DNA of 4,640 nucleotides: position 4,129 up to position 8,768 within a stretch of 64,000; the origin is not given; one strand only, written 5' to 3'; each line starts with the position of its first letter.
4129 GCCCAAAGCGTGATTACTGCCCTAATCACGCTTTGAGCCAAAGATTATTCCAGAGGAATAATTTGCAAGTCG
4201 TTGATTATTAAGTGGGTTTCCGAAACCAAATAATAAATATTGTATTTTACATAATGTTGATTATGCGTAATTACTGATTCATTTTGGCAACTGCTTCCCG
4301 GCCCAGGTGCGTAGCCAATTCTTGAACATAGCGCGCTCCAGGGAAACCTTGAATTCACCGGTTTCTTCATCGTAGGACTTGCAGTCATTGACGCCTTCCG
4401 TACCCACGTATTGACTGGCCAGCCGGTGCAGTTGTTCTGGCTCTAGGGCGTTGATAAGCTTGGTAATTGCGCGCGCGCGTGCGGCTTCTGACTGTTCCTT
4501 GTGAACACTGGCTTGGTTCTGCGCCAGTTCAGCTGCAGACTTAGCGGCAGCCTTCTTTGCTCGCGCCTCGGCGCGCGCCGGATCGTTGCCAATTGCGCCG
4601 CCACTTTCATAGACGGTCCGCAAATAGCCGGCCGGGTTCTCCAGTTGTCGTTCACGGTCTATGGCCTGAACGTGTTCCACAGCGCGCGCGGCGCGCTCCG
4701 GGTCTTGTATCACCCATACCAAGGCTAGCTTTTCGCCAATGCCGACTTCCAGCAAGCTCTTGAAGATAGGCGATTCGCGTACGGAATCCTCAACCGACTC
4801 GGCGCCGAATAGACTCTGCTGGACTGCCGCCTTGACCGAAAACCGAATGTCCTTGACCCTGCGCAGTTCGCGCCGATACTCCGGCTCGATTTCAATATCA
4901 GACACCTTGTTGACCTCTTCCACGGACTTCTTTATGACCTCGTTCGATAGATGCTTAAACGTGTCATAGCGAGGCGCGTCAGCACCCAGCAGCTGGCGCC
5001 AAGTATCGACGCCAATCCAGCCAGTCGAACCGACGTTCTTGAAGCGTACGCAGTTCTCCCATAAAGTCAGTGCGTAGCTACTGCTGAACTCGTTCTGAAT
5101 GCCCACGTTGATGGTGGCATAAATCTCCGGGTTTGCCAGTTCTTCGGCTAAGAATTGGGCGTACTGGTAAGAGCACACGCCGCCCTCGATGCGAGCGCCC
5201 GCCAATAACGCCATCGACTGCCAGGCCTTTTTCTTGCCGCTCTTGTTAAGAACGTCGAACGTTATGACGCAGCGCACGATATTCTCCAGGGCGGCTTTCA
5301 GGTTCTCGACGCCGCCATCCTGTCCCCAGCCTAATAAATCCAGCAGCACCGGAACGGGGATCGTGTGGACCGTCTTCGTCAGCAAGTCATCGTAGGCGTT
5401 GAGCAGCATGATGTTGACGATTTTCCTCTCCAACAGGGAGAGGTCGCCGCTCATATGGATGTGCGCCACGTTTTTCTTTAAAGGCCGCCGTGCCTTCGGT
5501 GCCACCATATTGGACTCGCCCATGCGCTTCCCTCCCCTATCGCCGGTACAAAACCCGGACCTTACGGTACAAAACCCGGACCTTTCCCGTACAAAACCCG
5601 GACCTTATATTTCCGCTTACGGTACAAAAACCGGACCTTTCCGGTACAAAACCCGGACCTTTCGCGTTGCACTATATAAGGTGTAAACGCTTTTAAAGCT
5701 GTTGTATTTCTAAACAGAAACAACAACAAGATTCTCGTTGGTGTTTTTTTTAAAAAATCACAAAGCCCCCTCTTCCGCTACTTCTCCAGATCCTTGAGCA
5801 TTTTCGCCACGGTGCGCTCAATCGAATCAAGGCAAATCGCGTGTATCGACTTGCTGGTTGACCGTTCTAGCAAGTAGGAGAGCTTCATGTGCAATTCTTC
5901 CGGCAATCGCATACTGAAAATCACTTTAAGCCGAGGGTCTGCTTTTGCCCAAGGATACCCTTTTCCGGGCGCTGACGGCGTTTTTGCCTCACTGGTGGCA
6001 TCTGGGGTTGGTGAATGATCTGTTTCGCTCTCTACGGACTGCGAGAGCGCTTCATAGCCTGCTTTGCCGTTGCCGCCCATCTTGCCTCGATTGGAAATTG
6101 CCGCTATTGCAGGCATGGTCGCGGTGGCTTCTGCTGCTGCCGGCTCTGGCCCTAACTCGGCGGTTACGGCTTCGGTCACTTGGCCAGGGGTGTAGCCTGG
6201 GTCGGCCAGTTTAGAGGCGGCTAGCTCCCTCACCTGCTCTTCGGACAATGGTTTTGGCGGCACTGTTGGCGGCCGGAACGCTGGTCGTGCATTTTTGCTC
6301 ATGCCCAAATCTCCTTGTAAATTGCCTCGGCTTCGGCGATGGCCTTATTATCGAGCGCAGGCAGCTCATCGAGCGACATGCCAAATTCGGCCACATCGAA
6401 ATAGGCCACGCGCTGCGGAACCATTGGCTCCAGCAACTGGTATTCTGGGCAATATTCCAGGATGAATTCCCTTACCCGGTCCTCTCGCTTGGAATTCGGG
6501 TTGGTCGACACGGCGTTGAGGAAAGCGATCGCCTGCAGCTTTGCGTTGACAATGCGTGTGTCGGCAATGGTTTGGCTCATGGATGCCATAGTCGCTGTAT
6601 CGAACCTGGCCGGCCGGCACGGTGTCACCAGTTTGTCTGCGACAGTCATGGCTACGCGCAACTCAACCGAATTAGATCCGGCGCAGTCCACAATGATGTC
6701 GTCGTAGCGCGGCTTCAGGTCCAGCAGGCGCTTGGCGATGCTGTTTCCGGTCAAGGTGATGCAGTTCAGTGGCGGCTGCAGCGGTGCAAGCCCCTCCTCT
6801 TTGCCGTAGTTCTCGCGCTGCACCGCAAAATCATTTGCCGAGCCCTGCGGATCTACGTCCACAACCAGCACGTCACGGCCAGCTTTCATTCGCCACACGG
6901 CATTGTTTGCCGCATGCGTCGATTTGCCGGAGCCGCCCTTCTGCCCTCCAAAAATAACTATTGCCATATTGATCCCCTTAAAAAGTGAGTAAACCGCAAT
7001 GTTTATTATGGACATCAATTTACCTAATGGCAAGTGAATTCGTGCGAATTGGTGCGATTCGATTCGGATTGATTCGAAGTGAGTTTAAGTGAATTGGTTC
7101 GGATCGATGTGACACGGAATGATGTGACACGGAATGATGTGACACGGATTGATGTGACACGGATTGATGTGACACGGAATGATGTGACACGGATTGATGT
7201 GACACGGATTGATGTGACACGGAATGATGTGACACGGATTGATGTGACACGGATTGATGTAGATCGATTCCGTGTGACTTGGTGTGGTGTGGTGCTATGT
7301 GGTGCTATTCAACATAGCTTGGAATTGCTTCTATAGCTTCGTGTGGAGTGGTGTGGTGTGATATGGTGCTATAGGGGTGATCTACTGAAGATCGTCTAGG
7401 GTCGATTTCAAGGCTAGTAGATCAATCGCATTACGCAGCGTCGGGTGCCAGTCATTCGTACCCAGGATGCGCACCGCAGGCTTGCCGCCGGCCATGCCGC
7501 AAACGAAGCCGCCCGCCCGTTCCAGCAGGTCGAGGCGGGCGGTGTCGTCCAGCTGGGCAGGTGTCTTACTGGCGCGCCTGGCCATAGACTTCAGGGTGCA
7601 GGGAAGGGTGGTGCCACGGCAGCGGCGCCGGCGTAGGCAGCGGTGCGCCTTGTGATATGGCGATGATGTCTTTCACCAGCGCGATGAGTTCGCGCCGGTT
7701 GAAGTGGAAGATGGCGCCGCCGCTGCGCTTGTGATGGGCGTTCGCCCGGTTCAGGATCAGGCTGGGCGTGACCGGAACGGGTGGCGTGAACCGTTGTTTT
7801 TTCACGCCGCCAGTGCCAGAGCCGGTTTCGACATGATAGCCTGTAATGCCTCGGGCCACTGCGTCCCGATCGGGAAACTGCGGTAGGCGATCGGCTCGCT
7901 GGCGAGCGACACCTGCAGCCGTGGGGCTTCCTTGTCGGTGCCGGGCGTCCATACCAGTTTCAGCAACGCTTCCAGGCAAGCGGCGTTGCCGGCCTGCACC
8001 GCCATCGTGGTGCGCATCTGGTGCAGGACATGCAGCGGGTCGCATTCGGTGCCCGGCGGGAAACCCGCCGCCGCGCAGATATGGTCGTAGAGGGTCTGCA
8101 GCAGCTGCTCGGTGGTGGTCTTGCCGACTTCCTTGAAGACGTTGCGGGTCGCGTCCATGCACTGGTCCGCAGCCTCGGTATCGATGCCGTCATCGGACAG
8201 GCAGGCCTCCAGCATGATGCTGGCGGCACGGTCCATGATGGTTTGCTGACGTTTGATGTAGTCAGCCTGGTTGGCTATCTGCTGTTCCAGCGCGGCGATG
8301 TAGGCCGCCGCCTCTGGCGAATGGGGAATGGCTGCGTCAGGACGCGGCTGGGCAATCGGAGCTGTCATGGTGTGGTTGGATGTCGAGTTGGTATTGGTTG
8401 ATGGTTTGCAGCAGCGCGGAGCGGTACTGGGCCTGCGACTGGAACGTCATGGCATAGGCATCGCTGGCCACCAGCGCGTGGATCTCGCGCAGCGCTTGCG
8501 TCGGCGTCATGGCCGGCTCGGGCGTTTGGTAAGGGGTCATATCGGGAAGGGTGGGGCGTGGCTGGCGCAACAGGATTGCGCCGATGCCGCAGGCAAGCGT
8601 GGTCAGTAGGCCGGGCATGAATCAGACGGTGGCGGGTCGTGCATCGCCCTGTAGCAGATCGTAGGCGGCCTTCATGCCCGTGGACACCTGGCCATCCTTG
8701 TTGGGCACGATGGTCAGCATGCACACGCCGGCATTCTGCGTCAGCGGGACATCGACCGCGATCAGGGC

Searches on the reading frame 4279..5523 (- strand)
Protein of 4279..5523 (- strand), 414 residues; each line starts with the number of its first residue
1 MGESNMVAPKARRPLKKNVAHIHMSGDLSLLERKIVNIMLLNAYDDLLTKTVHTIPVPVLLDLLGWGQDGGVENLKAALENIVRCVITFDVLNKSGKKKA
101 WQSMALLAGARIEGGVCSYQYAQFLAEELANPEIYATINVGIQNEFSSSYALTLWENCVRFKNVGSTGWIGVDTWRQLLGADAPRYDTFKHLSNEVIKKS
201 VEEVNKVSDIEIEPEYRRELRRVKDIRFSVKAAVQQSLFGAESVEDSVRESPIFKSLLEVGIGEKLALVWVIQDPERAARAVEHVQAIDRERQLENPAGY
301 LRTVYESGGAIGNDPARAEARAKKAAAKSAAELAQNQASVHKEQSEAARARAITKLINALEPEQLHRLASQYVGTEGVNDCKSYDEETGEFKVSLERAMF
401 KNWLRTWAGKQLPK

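Call 70: find_related_loci(query=window:4279-5523:-, collection=viral_contigs, flank=10000)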
Query window:4279-5523:- (414 aa) in viral_contigs; peptide patterns used: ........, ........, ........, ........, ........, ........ (x = any residue, [..] = any of these).
16 stretches matched a pattern, but none encodes a relative of the query by tblastn (E <= 1e-3).

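Call 110: search_protein_families(library=pfam, proteins=[window:4279-5523:-], max_evalue=0.01)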
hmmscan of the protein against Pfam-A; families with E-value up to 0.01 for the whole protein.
window:4279-5523:- (414 aa): 2 families
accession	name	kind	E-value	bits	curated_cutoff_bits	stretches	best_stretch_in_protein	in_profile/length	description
PF01051.27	Rep3_N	-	2.1e-11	44.8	22.4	1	16-158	3-140/141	Initiator Replication protein, WH1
PF21205.3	Rep3_C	-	3.6e-10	40.4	21.1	1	172-229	2-58/59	Initiator Rep protein, WH2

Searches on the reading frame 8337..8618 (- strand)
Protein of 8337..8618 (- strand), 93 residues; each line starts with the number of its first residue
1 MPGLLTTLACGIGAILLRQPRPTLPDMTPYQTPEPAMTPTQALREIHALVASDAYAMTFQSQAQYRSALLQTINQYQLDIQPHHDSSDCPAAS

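Call 54: search_protein_families(library=phrogs, proteins=[window:8337-8618:-], max_evalue=0.001)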
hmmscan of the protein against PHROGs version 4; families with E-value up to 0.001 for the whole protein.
window:8337-8618:- (93 aa): 1 family
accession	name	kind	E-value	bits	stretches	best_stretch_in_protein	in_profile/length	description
phrog_13471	-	unknown function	7.7e-06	26.7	1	35-75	67-107/157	-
